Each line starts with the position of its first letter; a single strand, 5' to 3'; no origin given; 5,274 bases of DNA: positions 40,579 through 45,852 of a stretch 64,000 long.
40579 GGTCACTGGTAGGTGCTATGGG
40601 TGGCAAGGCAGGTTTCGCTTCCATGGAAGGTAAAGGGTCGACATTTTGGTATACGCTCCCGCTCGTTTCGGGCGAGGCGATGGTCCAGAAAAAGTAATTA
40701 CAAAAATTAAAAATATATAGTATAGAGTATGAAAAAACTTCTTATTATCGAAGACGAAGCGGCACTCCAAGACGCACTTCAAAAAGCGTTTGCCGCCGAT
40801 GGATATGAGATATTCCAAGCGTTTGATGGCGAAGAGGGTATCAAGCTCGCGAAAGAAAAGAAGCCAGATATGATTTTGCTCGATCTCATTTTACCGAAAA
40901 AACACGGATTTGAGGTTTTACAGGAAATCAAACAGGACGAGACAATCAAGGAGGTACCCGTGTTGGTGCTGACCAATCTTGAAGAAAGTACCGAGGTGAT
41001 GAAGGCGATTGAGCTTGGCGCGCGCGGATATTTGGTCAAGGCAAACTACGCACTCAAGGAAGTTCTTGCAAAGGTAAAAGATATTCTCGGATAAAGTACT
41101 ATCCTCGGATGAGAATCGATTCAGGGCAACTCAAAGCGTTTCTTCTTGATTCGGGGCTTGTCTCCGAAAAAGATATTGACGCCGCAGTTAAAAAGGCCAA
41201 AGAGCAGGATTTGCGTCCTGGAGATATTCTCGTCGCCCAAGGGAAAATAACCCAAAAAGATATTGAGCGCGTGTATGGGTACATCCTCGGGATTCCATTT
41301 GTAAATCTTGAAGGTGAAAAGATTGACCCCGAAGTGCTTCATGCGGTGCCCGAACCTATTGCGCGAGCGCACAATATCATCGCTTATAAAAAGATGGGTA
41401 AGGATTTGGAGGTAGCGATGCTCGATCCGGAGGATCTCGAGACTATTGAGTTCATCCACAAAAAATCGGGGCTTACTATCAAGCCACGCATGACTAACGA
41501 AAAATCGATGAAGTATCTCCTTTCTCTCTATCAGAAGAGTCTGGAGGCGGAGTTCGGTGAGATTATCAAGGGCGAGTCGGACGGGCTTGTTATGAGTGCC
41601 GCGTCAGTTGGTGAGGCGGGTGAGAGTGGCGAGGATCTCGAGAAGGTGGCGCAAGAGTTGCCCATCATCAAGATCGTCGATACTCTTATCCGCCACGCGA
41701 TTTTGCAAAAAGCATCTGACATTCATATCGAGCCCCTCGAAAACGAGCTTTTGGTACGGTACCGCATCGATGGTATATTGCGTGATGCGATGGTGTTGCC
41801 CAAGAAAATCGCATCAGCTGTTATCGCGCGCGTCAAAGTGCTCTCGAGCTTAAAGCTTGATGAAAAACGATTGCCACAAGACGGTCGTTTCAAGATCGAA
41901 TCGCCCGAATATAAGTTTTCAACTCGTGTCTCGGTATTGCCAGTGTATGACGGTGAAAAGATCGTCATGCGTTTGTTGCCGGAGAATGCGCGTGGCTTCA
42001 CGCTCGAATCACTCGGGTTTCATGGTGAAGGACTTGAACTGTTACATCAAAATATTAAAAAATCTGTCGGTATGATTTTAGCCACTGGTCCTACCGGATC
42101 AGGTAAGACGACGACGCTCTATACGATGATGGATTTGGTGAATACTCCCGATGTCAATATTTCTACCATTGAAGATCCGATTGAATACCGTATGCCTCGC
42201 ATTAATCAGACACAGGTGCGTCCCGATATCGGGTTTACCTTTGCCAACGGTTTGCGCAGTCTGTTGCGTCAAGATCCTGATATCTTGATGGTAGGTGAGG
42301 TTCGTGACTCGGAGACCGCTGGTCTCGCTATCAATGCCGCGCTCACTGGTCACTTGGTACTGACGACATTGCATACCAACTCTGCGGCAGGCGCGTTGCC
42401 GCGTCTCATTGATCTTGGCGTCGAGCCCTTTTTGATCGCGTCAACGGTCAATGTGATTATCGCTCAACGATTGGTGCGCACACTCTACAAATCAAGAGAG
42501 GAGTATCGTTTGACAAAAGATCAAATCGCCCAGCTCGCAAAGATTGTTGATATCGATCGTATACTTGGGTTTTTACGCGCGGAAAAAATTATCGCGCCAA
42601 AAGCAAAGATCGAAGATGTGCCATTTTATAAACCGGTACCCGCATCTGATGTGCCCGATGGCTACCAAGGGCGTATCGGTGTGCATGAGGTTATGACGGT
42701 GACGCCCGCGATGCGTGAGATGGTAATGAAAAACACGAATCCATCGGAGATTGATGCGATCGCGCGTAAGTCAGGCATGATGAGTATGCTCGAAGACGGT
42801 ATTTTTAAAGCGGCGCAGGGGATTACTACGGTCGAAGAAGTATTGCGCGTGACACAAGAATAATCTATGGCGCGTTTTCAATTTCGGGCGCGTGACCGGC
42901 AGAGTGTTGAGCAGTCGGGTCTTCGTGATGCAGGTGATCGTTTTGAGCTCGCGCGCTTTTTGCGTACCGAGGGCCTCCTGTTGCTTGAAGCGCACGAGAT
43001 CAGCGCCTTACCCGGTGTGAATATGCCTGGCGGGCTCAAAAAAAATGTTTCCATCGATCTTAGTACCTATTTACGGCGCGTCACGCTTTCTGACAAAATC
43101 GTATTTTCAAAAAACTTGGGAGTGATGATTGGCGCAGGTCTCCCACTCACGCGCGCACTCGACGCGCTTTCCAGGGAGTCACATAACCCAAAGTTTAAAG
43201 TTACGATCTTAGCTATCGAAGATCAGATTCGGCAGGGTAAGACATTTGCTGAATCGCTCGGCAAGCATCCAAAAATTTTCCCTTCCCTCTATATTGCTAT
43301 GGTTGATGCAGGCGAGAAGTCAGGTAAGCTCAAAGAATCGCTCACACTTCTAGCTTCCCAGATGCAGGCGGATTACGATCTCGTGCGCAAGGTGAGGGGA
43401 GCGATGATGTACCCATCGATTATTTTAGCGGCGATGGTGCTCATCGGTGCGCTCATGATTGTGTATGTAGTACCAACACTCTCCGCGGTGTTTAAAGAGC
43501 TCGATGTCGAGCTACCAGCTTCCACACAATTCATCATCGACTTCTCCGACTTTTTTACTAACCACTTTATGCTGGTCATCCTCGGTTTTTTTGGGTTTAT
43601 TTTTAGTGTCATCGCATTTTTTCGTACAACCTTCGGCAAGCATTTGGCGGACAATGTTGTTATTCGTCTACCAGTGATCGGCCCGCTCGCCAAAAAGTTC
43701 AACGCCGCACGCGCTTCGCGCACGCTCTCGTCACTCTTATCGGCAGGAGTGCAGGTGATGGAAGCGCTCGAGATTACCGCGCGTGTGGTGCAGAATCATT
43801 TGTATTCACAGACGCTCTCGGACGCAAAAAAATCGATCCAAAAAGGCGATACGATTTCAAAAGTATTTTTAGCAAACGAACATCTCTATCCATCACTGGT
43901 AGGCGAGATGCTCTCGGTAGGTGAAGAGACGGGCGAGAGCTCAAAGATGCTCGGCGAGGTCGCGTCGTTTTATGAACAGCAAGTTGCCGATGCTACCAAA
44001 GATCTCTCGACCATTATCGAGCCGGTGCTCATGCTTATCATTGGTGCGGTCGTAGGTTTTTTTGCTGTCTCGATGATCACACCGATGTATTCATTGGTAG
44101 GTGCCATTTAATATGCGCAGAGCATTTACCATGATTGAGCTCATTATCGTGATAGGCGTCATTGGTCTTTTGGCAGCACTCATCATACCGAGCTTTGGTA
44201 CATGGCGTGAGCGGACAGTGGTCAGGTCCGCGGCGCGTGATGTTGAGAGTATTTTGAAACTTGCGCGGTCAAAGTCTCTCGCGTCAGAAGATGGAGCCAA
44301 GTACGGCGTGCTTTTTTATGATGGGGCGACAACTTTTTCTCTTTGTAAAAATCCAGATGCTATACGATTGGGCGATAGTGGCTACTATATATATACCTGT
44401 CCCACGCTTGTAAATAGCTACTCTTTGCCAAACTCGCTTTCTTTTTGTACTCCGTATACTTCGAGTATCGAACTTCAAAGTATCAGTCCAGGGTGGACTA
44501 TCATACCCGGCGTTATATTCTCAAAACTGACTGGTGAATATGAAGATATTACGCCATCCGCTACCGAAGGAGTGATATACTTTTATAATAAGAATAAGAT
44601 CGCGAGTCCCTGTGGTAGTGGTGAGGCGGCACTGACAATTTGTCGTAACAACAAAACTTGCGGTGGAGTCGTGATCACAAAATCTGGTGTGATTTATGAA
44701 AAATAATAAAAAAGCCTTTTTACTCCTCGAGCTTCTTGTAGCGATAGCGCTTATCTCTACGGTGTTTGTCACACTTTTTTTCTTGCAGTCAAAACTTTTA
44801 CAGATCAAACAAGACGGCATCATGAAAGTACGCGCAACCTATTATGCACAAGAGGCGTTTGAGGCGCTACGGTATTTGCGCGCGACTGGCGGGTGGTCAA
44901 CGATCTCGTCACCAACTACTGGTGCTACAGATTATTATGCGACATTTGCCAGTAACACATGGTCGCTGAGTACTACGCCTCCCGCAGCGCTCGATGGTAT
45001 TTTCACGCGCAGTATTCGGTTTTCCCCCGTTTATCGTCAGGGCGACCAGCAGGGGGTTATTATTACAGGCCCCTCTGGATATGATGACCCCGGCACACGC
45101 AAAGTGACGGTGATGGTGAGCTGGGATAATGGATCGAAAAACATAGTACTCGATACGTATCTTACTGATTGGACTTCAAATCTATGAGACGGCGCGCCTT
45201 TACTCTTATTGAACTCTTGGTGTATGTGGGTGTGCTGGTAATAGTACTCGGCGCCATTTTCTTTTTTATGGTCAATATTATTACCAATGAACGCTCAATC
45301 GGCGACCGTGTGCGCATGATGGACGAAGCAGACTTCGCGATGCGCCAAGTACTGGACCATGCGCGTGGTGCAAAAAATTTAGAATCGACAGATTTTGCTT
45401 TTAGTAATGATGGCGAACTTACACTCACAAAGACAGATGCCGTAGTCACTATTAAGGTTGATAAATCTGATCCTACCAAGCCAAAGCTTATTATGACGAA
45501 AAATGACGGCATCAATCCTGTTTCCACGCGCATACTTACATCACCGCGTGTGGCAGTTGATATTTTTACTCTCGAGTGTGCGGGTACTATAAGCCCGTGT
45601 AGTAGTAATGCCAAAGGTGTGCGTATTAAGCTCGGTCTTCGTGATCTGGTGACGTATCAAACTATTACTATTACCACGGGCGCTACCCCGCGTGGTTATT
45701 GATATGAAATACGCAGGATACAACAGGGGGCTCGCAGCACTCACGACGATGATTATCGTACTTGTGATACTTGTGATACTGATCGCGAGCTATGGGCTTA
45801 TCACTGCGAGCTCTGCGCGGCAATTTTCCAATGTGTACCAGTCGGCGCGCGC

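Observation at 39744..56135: Expanded type IV pilus supercluster with two giant PilX-domain proteins and an embedded two-component system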

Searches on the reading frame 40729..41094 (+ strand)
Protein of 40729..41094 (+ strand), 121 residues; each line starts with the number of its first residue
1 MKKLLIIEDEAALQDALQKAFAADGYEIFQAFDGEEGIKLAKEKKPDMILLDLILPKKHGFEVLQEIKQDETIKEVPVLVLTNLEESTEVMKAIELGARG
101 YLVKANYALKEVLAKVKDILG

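Call 4: search_protein_families(library=pfam, proteins=[window:40729-41094:+], max_evalue=0.1)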
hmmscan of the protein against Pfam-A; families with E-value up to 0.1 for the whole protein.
window:40729-41094:+ (121 aa): 2 families
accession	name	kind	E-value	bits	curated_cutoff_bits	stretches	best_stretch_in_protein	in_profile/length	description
PF00072.30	Response_reg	-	3.7e-24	85.5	30.2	1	5-111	2-105/111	Response regulator receiver domain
PF05690.20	ThiG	-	0.089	12.6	23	0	73-106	174-206/247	Thiazole biosynthesis protein ThiG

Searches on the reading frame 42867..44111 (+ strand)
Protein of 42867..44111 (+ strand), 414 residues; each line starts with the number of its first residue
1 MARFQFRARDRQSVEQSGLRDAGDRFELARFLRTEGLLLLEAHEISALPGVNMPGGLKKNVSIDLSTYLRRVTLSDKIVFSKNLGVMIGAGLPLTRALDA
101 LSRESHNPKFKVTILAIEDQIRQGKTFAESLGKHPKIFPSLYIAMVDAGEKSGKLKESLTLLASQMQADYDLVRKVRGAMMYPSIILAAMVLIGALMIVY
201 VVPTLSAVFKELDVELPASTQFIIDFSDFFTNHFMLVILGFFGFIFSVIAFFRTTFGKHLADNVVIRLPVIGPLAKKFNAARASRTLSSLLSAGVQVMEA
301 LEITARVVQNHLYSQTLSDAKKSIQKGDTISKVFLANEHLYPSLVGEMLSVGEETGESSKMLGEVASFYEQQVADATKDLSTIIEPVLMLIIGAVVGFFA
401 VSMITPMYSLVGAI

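Call 4: search_protein_families(library=pfam, proteins=[window:42867-44111:+], max_evalue=0.1)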
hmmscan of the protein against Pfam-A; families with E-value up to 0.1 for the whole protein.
window:42867-44111:+ (414 aa): 2 families
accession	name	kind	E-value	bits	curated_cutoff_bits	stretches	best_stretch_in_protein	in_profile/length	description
PF00482.28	T2SSF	-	4.4e-54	182.2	25.2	2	80-203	1-125/125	Type II secretion system (T2SS), protein F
PF20990.2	DUF2207_C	-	0.088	12.9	33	0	154-258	106-191/247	Predicted membrane protein (DUF2207) C-terminal domain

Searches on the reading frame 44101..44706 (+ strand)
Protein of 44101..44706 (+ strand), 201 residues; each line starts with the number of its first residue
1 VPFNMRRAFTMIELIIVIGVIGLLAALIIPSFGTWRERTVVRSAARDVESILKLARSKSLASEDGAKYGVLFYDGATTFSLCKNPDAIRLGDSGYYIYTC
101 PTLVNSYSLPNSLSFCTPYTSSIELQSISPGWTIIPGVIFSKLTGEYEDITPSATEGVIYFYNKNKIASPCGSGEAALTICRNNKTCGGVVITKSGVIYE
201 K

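Call 4: search_protein_families(library=pfam, proteins=[window:44101-44706:+], max_evalue=0.1)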
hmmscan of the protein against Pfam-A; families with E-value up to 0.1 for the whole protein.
window:44101-44706:+ (201 aa): 1 family
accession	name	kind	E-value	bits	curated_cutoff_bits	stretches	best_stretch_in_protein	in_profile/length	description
PF07963.17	N_methyl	-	0.00026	20.9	21.2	1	4-28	2-26/27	Prokaryotic N-terminal methylation motif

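Call 33: search_protein_families(library=ncbifam, proteins=[window:44113-44706:+], max_evalue=0.1)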
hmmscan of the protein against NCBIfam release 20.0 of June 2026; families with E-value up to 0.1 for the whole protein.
window:44113-44706:+ (197 aa): 11 families
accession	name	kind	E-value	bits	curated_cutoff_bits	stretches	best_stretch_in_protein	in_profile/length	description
TIGR01708.2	typeII_sec_gspH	equivalog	4.6e-08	33.2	80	1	3-76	2-73/169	type II secretion system minor pseudopilin GspH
TIGR01710.1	typeII_sec_gspG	equivalog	5.5e-07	29.7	88.85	1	3-48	1-46/134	type II secretion system major pseudopilin GspG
NF041775.1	typeIV_PilA_Myxo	equivalog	1.4e-06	28.5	400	1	3-59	11-65/214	type IV pilin protein PilA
NF007862.0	PRK10574.1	equivalog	6.1e-05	23.2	138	1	2-31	4-33/145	prepilin peptidase-dependent pilin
TIGR02532.1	IV_pilin_GFxxxE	domain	6.2e-05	22.7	16.3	1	2-24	1-23/24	prepilin-type N-terminal cleavage/methylation domain-containing protein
TIGR02596.1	TIGR02596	subfamily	0.00028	21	70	1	5-73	1-67/196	Verru_Chthon cassette protein D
NF040999.1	pilin_ComGC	equivalog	0.00072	19.7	75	1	3-30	2-29/84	competence type IV pilus major pilin ComGC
NF040982.1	ComGD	equivalog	0.0013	19.2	70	1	3-60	2-59/139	competence type IV pilus minor pilin ComGD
NF007800.0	PRK10506.1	equivalog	0.0017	18.2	158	1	3-55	9-61/163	prepilin peptidase-dependent protein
NF041013.1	T4P_ComGE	equivalog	0.0035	17.4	49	1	3-35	4-36/83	competence type IV pilus minor pilin ComGE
NF047827.1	T3SSXpsH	equivalog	0.0066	16.2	160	1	6-62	4-60/145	type II secretion system protein XpsH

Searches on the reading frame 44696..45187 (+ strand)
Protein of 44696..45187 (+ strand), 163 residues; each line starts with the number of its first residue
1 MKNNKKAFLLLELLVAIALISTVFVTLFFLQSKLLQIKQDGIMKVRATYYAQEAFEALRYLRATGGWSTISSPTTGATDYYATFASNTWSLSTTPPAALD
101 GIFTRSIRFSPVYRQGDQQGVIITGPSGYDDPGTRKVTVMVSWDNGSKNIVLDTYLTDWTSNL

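Call 4: search_protein_families(library=pfam, proteins=[window:44696-45187:+], max_evalue=0.1)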
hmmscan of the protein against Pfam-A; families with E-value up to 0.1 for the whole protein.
window:44696-45187:+ (163 aa): 2 families
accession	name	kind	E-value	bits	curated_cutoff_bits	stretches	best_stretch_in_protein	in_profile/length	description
PF07379.16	DUF1494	-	0.00049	20.5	24.3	1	5-42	2-39/179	Protein of unknown function (DUF1494)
PF07963.17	N_methyl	-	0.01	15.8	21.2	1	3-27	2-26/27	Prokaryotic N-terminal methylation motif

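Call 33: search_protein_families(library=ncbifam, proteins=[window:44696-45187:+], max_evalue=0.1)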
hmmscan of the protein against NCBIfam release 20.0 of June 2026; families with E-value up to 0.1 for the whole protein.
window:44696-45187:+ (163 aa): 5 families
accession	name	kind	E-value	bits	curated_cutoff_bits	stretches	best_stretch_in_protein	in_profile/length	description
NF041013.1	T4P_ComGE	equivalog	0.0002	21.4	49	1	3-54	1-52/83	competence type IV pilus minor pilin ComGE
TIGR02523.1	type_IV_pilV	equivalog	0.019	15.5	52.2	1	8-89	4-85/139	type IV pilus modification protein PilV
NF041002.1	pilin_ComGF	equivalog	0.064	13.5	80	1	5-39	1-35/139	competence type IV pilus minor pilin ComGF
NF040982.1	ComGD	equivalog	0.08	13.3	70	0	5-35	1-30/139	competence type IV pilus minor pilin ComGD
TIGR01707.1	gspI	equivalog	0.081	13.4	44.35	0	8-33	2-27/101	type II secretion system minor pseudopilin GspI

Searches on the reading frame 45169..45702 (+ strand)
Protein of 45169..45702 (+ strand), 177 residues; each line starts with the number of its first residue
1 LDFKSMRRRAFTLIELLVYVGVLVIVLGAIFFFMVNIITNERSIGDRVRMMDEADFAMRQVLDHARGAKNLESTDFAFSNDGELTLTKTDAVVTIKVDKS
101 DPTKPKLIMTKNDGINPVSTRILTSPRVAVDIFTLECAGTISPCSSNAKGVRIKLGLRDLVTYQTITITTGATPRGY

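Call 4: search_protein_families(library=pfam, proteins=[window:45169-45702:+], max_evalue=0.1)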
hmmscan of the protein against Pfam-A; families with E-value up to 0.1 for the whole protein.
window:45169-45702:+ (177 aa): 3 families
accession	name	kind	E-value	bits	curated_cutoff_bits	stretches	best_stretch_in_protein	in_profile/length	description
PF07963.17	N_methyl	-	1.3e-05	25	21.2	1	6-31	2-27/27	Prokaryotic N-terminal methylation motif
PF19360.4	TadB_TadC_N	-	0.034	14.4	27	1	12-66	7-60/143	TadB/TadC N-terminal domain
PF09925.14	DUF2157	-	0.063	13.4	32.4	1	9-36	30-57/146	Predicted membrane protein (DUF2157)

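Call 33: search_protein_families(library=ncbifam, proteins=[window:45184-45702:+], max_evalue=0.1)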
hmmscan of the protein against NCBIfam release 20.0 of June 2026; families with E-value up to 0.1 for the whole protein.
window:45184-45702:+ (172 aa): 5 families
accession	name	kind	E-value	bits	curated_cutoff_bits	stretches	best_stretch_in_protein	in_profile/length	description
NF038304.1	EPS_HpsC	equivalog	0.00017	21.3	200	1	4-38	21-55/318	hormogonium polysaccharide secretion pseudopilin HpsC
NF041002.1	pilin_ComGF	equivalog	0.012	15.9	80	1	4-42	2-40/139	competence type IV pilus minor pilin ComGF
TIGR02599.1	TIGR02599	subfamily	0.049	12.9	256.5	1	5-34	1-30/361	Verru_Chthon cassette protein C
NF040999.1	pilin_ComGC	equivalog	0.06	13.5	75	1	4-41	2-36/84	competence type IV pilus major pilin ComGC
TIGR02596.1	TIGR02596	subfamily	0.075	13.1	70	0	6-54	1-49/196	Verru_Chthon cassette protein D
